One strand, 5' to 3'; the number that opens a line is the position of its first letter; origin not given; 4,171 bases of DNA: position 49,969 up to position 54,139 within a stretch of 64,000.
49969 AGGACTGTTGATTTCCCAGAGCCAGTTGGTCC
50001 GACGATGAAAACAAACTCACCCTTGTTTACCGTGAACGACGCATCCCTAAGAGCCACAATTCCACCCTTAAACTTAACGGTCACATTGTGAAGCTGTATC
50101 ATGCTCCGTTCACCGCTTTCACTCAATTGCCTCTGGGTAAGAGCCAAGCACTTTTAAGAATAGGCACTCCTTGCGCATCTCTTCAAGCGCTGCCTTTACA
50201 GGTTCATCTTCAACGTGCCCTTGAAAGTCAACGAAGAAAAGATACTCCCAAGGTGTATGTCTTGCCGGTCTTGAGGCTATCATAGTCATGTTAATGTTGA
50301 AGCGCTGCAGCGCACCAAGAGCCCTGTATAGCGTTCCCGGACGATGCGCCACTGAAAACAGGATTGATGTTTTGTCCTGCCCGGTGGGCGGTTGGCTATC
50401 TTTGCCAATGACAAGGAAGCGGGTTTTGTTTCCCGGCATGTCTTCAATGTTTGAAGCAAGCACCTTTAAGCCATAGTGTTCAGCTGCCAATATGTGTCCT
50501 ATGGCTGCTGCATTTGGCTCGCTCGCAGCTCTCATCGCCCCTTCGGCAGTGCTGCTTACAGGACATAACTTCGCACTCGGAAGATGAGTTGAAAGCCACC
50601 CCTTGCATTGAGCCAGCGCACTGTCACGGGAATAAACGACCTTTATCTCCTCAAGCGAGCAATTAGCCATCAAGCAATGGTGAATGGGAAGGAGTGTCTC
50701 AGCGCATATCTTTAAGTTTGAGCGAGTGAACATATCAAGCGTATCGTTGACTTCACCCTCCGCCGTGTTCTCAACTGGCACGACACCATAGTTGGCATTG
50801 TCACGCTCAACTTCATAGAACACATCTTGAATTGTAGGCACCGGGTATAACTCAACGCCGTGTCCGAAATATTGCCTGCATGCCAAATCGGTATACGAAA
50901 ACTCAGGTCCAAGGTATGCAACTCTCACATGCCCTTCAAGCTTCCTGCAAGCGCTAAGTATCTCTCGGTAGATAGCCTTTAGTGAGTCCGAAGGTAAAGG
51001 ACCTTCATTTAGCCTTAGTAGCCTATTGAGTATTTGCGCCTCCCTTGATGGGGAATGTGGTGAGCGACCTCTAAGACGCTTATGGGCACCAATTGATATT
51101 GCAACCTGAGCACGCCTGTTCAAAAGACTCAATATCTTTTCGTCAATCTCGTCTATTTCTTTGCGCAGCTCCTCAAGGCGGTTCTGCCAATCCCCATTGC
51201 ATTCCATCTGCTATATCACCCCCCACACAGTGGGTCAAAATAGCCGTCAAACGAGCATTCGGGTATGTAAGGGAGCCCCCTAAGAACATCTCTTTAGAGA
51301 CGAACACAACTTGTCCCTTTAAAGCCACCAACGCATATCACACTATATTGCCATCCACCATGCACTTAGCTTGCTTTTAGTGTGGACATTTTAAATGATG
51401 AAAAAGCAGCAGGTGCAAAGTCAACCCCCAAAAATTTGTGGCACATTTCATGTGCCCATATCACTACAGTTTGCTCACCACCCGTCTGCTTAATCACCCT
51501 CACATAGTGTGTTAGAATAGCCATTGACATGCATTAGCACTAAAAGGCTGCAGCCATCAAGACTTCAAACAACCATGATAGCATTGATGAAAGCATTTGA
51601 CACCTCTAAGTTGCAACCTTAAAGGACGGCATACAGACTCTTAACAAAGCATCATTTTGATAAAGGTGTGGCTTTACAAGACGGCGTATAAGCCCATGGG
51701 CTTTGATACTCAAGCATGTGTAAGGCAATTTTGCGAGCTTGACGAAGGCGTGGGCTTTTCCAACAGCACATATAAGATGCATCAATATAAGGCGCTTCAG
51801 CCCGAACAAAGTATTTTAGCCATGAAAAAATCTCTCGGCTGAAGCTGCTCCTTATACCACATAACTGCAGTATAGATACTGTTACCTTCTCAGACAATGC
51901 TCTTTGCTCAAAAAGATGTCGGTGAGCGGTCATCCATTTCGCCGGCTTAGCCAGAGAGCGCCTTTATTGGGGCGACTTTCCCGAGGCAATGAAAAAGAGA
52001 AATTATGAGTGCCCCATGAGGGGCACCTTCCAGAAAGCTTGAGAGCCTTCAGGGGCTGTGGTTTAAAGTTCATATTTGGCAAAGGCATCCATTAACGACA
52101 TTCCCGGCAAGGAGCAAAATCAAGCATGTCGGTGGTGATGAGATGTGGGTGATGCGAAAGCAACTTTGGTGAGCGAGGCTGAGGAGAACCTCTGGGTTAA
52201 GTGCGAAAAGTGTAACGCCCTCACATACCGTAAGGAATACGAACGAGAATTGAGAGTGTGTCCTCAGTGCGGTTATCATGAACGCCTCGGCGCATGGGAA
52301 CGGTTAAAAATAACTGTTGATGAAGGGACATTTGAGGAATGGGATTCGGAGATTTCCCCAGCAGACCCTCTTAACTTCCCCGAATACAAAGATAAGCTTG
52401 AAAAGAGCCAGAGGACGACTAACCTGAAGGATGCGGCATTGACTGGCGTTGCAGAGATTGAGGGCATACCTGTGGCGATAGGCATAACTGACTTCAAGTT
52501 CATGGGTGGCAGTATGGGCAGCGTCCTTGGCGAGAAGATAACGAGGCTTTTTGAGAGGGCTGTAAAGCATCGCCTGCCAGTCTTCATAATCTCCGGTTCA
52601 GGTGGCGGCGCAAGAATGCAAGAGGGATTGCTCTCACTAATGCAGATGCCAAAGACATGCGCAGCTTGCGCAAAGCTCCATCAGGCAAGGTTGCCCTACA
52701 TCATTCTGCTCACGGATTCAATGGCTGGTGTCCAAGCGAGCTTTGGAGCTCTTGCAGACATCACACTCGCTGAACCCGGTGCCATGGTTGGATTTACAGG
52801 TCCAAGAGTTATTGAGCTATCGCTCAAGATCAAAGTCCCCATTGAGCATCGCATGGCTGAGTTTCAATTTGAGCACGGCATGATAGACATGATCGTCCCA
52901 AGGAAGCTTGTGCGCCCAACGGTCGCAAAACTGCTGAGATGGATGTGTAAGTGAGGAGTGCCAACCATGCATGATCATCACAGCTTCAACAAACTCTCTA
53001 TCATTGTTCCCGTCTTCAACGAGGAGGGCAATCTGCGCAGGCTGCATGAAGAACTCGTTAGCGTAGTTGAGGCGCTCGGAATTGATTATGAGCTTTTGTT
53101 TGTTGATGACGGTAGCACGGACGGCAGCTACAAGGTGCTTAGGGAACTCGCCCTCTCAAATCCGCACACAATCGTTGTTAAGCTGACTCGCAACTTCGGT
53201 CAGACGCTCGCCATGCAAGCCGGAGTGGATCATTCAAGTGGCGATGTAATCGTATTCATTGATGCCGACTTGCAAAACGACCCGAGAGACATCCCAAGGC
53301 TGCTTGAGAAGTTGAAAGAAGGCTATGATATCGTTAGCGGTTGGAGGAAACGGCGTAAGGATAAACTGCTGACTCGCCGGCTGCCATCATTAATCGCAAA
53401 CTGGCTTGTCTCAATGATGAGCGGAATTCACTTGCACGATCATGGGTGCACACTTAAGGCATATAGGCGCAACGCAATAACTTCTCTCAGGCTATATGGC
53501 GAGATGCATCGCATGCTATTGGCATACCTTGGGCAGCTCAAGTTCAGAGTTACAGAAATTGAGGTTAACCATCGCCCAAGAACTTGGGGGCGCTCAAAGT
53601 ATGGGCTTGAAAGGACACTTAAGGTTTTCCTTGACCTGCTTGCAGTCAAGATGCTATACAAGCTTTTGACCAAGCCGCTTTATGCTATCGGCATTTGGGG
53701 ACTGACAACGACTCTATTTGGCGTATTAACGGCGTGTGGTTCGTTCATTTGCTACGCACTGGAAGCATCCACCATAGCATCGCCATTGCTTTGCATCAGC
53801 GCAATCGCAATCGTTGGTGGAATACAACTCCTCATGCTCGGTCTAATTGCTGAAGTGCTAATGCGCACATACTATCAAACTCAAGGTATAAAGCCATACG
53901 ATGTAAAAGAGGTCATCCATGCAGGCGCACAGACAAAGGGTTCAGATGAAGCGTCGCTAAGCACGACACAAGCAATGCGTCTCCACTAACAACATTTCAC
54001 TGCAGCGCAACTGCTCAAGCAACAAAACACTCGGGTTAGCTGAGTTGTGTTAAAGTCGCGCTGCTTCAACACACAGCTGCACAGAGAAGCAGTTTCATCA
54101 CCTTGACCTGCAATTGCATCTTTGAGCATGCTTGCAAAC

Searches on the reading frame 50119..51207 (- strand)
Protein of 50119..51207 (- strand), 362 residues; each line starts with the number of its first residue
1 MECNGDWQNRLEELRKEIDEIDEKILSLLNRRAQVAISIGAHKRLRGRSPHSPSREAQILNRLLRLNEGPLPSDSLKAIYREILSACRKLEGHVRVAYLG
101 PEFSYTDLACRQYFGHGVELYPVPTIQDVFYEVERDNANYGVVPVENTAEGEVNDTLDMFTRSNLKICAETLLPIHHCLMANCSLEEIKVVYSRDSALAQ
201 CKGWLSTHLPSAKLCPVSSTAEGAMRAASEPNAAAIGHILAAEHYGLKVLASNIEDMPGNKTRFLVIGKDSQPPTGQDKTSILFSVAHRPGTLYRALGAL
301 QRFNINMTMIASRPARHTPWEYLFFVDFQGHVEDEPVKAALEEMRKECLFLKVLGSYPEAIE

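Call 8: search_protein_families(library=pfam, proteins=[window:50119-51207:-])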
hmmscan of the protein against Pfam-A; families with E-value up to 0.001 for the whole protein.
window:50119-51207:- (362 aa): 3 families
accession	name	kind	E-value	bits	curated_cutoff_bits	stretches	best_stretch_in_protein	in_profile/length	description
PF00800.23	PDT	-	4.5e-64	216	25.2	1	96-271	1-180/181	Prephenate dehydratase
PF01817.26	CM_2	-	4.5e-22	78.5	27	1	14-91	1-79/80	Chorismate mutase type II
PF01842.31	ACT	-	1.9e-10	40.7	27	1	280-343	1-63/66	ACT domain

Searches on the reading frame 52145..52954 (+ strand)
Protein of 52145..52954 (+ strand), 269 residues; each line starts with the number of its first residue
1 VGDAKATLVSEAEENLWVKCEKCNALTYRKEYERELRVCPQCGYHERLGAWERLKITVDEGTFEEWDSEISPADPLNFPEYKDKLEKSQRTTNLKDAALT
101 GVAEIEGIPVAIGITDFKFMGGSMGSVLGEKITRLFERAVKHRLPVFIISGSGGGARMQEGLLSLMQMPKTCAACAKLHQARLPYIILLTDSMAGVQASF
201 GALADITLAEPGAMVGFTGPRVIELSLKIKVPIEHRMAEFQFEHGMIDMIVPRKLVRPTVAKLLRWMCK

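Call 8: search_protein_families(library=pfam, proteins=[window:52145-52954:+])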
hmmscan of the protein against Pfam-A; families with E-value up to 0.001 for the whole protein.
window:52145-52954:+ (269 aa): 2 families
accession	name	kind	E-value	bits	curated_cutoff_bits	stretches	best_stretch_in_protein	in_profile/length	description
PF01039.27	Carboxyl_trans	-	1.9e-20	73.4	22.3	1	47-227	7-177/493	Carboxyl transferase domain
PF17848.7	Zn_ribbon_ACC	-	3.1e-08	34.1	24.5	1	17-42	1-26/26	Acetyl-CoA carboxylase zinc finger domain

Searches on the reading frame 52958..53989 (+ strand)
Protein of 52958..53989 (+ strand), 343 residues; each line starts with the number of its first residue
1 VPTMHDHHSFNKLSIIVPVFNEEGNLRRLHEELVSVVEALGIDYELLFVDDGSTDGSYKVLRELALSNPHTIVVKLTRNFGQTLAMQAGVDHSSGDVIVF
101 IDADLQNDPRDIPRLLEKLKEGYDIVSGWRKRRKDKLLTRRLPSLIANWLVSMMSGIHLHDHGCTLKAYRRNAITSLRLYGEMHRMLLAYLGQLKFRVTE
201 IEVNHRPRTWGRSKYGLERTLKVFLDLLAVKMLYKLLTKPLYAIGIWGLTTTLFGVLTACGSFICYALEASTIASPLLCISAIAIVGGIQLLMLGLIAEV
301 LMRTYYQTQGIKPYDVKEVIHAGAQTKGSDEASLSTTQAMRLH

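Call 8: search_protein_families(library=pfam, proteins=[window:52958-53989:+])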
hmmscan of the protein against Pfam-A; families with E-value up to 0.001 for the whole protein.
window:52958-53989:+ (343 aa): 2 families
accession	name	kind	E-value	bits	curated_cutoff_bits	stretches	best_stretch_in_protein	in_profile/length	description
PF00535.33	Glycos_transf_2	-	6.9e-34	117.6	23.3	1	14-174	1-164/168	Glycosyl transferase family 2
PF10111.15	Glyco_tranf_2_2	-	7.1e-07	29.4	27.3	1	14-105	1-92/276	Glycosyltransferase like family 2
